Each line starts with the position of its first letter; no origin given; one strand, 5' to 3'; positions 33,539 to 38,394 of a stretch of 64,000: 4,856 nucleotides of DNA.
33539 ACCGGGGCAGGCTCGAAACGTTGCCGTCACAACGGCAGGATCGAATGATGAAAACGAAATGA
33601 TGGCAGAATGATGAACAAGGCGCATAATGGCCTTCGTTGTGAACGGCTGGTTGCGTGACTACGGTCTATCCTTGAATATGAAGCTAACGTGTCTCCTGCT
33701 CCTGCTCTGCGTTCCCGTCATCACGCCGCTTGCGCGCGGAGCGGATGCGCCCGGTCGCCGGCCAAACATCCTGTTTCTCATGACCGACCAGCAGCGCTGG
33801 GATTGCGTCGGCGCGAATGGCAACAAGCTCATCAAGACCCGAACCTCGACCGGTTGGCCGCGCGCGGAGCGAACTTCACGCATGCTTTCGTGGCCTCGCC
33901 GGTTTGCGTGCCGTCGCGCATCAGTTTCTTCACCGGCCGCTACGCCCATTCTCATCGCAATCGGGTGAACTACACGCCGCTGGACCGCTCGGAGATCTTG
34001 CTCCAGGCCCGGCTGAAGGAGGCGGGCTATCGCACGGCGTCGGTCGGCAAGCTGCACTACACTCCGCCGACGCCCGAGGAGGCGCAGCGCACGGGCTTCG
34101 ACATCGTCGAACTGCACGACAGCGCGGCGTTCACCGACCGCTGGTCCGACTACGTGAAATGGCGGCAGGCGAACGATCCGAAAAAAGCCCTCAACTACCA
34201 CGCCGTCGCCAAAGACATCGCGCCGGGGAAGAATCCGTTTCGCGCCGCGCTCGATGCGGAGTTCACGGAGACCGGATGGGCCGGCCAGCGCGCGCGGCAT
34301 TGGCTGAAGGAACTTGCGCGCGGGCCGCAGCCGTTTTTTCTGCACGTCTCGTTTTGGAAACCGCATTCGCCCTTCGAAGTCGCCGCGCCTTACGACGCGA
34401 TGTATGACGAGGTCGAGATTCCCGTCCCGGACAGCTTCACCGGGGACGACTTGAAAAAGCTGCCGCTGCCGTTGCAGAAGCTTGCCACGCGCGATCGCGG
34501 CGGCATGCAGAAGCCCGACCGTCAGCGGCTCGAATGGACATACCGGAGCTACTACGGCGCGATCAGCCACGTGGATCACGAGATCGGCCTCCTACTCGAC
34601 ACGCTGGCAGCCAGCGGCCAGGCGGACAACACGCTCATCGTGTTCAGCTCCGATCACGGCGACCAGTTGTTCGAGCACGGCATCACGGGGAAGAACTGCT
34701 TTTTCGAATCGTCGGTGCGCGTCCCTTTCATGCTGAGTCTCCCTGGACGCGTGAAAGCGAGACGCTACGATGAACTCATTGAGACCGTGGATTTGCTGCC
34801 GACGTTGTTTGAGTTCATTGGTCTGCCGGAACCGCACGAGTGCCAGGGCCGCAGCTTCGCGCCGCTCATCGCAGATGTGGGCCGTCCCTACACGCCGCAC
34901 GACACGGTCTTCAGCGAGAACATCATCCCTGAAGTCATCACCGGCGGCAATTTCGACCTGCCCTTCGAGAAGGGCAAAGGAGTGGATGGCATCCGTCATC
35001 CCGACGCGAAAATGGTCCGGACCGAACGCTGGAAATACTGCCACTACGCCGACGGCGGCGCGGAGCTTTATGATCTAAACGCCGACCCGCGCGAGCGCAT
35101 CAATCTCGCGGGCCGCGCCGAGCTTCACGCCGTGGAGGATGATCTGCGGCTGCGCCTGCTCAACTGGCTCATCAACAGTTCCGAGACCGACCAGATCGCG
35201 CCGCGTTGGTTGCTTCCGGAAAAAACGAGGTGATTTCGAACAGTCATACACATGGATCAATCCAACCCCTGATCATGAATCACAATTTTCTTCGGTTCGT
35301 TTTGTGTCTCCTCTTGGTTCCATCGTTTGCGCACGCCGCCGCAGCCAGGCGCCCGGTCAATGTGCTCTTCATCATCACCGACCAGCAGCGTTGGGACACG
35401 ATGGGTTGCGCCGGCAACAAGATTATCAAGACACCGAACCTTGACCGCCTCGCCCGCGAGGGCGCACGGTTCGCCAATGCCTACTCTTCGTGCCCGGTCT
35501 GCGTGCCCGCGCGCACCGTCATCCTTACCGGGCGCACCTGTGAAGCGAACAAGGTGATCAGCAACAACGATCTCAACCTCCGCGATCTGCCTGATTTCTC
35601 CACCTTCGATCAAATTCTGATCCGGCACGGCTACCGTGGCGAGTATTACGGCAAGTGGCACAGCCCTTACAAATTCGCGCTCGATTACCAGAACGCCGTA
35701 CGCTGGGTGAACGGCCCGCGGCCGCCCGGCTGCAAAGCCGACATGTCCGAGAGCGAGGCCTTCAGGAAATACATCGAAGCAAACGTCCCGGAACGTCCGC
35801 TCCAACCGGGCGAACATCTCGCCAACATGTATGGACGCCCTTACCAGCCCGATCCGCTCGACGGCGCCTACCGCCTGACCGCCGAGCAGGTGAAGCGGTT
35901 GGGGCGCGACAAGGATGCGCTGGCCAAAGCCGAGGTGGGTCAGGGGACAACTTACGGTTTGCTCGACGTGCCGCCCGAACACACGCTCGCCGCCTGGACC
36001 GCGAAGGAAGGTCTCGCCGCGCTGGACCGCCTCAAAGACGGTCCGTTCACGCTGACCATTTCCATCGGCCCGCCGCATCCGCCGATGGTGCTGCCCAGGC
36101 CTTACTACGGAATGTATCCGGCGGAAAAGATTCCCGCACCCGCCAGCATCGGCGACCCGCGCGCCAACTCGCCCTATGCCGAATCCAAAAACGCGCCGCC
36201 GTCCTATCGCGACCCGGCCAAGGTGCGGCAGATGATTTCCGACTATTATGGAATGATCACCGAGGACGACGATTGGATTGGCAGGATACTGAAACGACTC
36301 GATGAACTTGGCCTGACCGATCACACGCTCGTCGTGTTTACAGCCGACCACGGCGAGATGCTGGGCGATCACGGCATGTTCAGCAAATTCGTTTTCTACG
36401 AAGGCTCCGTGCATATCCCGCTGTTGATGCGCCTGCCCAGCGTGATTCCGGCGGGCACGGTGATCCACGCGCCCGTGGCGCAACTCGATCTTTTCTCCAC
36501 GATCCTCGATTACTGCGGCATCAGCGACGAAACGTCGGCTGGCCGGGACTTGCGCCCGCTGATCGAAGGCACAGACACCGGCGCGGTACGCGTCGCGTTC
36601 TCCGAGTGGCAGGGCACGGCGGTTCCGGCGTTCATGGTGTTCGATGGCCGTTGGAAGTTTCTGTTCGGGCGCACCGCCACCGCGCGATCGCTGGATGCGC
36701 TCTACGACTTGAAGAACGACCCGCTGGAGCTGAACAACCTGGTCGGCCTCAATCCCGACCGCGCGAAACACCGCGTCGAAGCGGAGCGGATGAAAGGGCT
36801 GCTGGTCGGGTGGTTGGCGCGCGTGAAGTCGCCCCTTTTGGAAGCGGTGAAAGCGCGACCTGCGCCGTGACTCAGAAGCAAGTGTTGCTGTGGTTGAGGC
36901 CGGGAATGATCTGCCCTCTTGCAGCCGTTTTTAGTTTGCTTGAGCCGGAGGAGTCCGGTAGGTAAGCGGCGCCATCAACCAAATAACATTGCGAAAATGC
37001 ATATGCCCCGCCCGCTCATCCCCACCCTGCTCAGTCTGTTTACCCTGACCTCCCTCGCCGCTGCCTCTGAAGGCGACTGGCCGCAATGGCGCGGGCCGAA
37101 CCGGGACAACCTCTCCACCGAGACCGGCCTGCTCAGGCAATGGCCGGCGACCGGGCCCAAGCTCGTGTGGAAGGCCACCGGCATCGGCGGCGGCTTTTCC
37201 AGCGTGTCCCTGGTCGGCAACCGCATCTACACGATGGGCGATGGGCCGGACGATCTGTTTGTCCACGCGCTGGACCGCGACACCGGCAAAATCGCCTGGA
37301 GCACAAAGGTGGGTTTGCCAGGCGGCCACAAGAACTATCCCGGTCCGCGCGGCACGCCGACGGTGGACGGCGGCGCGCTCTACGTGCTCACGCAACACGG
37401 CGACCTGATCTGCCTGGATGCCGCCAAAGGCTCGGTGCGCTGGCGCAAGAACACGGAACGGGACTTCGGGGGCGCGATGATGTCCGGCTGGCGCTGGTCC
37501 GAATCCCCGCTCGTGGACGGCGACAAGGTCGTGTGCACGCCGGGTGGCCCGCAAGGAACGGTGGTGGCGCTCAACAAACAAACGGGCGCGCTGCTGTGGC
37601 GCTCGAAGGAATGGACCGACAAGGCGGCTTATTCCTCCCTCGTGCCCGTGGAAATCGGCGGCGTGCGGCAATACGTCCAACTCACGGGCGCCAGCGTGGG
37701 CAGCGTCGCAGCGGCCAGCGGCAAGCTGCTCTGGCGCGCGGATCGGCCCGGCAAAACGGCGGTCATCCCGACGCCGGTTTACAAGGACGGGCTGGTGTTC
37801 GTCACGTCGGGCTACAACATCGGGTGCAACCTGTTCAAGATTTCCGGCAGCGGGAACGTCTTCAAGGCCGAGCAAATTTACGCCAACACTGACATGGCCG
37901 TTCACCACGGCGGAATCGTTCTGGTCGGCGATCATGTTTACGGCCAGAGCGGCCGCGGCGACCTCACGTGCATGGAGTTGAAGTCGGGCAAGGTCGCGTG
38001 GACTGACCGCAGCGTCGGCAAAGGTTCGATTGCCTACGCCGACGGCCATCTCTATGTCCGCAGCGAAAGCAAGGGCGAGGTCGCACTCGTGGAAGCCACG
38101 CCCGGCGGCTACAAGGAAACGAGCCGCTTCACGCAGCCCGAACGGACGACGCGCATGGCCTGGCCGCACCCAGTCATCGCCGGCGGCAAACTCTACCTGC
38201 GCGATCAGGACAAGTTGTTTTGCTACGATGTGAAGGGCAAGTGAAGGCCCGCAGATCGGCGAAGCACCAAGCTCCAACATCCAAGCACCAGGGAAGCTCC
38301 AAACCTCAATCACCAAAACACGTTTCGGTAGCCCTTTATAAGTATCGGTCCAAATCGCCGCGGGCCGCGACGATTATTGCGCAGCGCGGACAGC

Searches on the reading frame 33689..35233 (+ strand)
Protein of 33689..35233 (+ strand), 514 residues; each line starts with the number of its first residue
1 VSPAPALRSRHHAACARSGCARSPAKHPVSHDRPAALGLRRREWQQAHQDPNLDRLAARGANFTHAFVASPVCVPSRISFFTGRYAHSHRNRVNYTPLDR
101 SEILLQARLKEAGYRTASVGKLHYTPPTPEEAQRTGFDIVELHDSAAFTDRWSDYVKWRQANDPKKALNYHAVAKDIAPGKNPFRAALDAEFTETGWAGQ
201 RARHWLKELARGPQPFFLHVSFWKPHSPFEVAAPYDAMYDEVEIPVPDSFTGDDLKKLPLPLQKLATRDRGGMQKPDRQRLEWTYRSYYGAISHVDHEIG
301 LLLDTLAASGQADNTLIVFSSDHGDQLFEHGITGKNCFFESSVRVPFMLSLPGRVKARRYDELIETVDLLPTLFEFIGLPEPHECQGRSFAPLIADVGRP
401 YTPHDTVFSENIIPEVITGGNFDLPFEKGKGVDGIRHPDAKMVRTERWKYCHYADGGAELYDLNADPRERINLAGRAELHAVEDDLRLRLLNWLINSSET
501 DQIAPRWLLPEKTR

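Call 25: search_protein_families(library=pfam, max_evalue=0.00001, proteins=[window:33689-35233:+])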
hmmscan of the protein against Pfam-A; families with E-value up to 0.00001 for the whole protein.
window:33689-35233:+ (514 aa): 3 families
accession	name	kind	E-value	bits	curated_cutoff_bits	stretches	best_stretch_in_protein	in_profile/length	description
PF00884.28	Sulfatase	-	1.3e-42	146.6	25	1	51-378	27-300/301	Sulfatase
PF16347.10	SGSH_C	-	5.3e-19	69.3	29.3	1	329-396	2-70/154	N-sulphoglucosamine sulphohydrolase, C-terminal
PF01663.27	Phosphodiest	-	3.5e-07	30.6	23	0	288-325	184-221/342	Type I phosphodiesterase / nucleotide pyrophosphatase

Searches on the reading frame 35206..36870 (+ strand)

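Call 25: search_protein_families(library=pfam, max_evalue=0.00001, proteins=[window:35206-36870:+])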
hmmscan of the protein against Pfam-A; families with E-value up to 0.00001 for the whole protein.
window:35206-36870:+ (554 aa): 3 families
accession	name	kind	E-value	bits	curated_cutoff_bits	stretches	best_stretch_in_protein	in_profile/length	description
PF00884.28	Sulfatase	-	9.4e-46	156.9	25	1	52-439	2-301/301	Sulfatase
PF16347.10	SGSH_C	-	1.7e-16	61.2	29.3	1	387-514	1-133/154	N-sulphoglucosamine sulphohydrolase, C-terminal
PF01663.27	Phosphodiest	-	8.6e-13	49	23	1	53-183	1-119/342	Type I phosphodiesterase / nucleotide pyrophosphatase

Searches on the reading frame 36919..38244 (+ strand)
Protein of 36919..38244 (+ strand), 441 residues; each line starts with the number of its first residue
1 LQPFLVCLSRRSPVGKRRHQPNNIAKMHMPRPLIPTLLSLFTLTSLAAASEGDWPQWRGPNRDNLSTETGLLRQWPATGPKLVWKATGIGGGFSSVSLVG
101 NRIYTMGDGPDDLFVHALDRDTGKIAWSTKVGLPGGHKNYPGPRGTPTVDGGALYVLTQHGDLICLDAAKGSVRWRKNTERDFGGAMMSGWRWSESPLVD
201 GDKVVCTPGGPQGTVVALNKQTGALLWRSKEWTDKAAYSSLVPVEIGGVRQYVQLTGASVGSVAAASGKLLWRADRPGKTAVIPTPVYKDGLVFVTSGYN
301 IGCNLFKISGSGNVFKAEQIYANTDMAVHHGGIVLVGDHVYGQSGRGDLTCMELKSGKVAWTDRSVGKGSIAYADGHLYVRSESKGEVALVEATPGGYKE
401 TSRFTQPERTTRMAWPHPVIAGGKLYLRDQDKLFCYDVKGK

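Call 25: search_protein_families(library=pfam, max_evalue=0.00001, proteins=[window:36919-38244:+])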
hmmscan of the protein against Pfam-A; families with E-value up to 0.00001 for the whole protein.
window:36919-38244:+ (441 aa): 4 families
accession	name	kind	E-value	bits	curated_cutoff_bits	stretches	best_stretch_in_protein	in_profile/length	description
PF13360.13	PQQ_2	-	5.9e-36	124.7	27.6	1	115-362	5-232/233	Outer membrane protein assembly factor BamB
PF01011.28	PQQ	-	7e-09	35.4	26.7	0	125-181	29-87/595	Glucose/ethanol/alcohol dehydrogenase, beta-propeller domain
PF13570.13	Beta-prop_ACSF4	-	9.6e-09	35.5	133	1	110-287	68-223/329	Beta-alanine-activating enzyme, beta-propeller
PF25293.1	Beta-prop_EMC1_N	-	9.9e-06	25.8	34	0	153-323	33-198/219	EMC1 N-terminal beta-propeller domain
